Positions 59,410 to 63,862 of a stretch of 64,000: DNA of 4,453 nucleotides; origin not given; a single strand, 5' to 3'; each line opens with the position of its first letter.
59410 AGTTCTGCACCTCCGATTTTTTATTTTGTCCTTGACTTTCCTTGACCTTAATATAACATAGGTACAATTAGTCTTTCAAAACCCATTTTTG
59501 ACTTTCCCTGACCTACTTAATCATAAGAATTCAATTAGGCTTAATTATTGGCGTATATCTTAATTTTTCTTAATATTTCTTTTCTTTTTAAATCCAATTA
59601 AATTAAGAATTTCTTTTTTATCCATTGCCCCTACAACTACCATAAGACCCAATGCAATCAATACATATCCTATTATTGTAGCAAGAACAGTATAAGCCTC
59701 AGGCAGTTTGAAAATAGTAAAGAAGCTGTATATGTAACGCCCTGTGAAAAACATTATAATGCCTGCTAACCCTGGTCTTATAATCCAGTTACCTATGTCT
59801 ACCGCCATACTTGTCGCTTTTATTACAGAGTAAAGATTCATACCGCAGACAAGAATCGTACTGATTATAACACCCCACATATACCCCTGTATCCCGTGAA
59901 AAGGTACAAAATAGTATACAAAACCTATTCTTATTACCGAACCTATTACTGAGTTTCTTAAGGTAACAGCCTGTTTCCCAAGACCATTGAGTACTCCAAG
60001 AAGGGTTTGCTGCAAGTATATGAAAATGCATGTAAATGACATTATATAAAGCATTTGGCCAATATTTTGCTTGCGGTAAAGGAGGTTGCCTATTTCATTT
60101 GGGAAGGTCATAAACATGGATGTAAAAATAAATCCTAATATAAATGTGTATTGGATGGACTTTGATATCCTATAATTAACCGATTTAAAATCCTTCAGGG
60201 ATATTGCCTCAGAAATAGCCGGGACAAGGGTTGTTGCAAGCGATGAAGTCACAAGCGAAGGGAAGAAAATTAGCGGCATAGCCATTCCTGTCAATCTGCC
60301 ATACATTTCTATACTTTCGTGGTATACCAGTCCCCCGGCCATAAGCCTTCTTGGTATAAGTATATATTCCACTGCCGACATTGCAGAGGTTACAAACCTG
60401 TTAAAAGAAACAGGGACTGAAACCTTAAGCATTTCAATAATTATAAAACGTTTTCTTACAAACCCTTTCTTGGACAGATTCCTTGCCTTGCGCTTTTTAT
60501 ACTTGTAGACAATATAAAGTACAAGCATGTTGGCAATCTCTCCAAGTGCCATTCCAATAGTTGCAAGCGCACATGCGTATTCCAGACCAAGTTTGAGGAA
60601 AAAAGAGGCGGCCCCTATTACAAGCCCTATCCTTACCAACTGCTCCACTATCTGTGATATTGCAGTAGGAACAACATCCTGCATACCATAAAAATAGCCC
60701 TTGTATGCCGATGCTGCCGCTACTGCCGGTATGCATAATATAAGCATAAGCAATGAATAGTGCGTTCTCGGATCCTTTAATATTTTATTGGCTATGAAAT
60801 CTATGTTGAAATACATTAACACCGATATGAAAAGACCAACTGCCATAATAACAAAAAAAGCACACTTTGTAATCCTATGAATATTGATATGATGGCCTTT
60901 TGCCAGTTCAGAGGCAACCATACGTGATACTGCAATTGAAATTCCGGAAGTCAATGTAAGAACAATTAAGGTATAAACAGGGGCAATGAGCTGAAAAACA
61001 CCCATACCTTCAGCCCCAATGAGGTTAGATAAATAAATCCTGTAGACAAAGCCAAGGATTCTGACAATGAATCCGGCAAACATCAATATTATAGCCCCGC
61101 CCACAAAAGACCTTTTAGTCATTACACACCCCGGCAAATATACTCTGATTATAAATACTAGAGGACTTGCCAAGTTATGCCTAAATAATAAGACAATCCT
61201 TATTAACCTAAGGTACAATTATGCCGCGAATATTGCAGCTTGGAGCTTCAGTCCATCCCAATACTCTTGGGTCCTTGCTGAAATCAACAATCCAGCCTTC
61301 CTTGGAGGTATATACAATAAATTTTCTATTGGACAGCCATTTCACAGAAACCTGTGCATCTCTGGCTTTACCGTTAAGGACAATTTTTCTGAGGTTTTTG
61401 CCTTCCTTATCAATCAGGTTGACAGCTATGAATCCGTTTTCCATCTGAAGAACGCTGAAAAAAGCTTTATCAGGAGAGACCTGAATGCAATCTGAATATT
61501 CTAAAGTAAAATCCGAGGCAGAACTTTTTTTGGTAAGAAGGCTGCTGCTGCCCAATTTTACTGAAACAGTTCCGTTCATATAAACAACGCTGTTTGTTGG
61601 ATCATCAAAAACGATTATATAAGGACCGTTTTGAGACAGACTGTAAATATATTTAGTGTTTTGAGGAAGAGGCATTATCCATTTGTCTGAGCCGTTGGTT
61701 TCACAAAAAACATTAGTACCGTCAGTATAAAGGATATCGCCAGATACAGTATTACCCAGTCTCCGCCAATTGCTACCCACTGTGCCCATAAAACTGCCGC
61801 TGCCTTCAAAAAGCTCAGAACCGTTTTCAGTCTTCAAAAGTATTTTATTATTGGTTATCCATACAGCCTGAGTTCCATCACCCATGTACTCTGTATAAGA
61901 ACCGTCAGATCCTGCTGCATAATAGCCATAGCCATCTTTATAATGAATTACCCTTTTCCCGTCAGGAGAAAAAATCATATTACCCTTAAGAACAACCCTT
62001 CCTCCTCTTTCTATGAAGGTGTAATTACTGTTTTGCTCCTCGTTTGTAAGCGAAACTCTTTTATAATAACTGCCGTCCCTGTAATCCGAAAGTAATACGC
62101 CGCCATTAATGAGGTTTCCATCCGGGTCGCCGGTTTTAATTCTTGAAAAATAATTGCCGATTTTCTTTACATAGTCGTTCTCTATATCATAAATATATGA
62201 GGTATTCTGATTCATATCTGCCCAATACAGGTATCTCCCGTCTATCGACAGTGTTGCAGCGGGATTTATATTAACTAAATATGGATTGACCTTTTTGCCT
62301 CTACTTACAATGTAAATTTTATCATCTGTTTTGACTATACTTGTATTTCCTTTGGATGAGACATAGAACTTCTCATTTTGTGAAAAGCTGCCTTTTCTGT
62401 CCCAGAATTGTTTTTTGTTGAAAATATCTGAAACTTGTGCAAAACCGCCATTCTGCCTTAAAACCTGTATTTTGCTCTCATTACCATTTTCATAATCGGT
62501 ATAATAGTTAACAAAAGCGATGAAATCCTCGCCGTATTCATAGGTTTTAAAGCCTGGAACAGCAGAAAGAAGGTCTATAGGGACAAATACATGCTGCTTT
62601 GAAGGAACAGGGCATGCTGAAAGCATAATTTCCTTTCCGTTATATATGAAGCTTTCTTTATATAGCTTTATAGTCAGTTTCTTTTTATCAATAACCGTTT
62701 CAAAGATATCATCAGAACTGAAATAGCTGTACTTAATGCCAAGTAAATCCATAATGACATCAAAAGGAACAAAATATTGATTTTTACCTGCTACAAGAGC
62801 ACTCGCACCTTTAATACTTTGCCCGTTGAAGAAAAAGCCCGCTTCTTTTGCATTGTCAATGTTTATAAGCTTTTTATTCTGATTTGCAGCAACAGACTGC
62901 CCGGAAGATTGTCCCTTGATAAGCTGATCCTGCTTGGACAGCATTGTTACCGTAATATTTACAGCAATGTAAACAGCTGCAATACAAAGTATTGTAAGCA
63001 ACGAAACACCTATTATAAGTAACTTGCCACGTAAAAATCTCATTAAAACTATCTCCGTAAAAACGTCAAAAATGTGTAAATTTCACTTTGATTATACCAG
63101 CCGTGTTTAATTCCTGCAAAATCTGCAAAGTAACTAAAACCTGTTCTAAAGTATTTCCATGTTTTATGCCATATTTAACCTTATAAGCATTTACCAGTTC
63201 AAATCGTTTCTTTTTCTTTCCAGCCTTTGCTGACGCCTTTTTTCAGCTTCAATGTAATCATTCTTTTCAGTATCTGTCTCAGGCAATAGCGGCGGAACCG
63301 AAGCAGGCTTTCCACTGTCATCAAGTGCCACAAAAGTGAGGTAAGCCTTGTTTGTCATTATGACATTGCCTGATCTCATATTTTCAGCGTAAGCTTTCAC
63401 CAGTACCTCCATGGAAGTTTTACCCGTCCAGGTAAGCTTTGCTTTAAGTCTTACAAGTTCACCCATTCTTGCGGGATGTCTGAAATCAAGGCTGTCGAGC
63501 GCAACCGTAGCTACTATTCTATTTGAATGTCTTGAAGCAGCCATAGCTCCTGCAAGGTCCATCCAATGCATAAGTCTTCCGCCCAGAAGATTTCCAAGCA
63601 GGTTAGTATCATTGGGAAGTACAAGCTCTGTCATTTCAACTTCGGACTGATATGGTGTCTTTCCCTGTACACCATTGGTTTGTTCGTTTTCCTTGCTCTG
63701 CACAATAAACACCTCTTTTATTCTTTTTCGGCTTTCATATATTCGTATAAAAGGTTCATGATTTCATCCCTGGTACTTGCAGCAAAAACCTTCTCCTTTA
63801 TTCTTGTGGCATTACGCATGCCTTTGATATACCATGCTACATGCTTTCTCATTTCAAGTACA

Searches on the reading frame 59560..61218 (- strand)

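Call 54: search_protein_families(library=pfam, max_evalue=0.00001, proteins=[window:59560-61218:-])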
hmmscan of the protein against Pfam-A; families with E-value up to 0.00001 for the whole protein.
window:59560-61218:- (552 aa): 2 families
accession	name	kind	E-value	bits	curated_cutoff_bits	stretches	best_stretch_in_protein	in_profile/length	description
PF01943.22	Polysacc_synt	-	6.6e-30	104.9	28.2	1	41-337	4-272/274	Polysaccharide biosynthesis protein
PF01554.23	MatE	-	1.5e-14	54.5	24.9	2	46-198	3-157/161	MatE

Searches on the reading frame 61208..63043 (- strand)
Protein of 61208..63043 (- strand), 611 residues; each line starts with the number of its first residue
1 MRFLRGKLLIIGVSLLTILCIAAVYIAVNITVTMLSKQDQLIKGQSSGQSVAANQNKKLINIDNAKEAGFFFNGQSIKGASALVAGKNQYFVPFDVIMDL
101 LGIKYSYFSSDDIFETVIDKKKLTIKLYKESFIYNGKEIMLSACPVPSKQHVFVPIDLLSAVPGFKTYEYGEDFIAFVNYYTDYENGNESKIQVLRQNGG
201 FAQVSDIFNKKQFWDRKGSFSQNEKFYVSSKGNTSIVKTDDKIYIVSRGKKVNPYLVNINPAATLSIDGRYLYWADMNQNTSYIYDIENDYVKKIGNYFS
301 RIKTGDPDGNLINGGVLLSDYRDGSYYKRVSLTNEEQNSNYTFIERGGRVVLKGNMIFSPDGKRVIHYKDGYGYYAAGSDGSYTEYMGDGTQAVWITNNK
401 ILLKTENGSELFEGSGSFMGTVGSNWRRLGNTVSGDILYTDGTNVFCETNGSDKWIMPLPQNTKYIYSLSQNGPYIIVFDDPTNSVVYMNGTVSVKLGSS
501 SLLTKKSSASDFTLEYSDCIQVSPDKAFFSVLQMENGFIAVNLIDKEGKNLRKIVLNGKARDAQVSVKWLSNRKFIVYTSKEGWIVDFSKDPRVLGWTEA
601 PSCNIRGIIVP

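Call 54: search_protein_families(library=pfam, max_evalue=0.00001, proteins=[window:61208-63043:-])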
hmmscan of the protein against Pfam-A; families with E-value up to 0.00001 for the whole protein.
window:61208-63043:- (611 aa): 1 family
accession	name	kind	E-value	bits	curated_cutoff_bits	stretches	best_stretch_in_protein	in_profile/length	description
PF07833.16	Cu_amine_oxidN1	-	3.6e-07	30.5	24.2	1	72-165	2-95/108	Copper amine oxidase N-terminal domain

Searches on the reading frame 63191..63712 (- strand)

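Call 54: search_protein_families(library=pfam, max_evalue=0.00001, proteins=[window:63191-63712:-])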
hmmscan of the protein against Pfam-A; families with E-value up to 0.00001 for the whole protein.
window:63191-63712:- (173 aa): 2 families
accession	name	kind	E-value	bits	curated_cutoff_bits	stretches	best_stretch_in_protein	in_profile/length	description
PF03061.28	4HBT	-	5e-19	68.8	20.6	1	40-113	2-76/79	Thioesterase superfamily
PF13279.12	4HBT_2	-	8.6e-06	26.7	25.5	0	48-141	26-116/122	Thioesterase-like superfamily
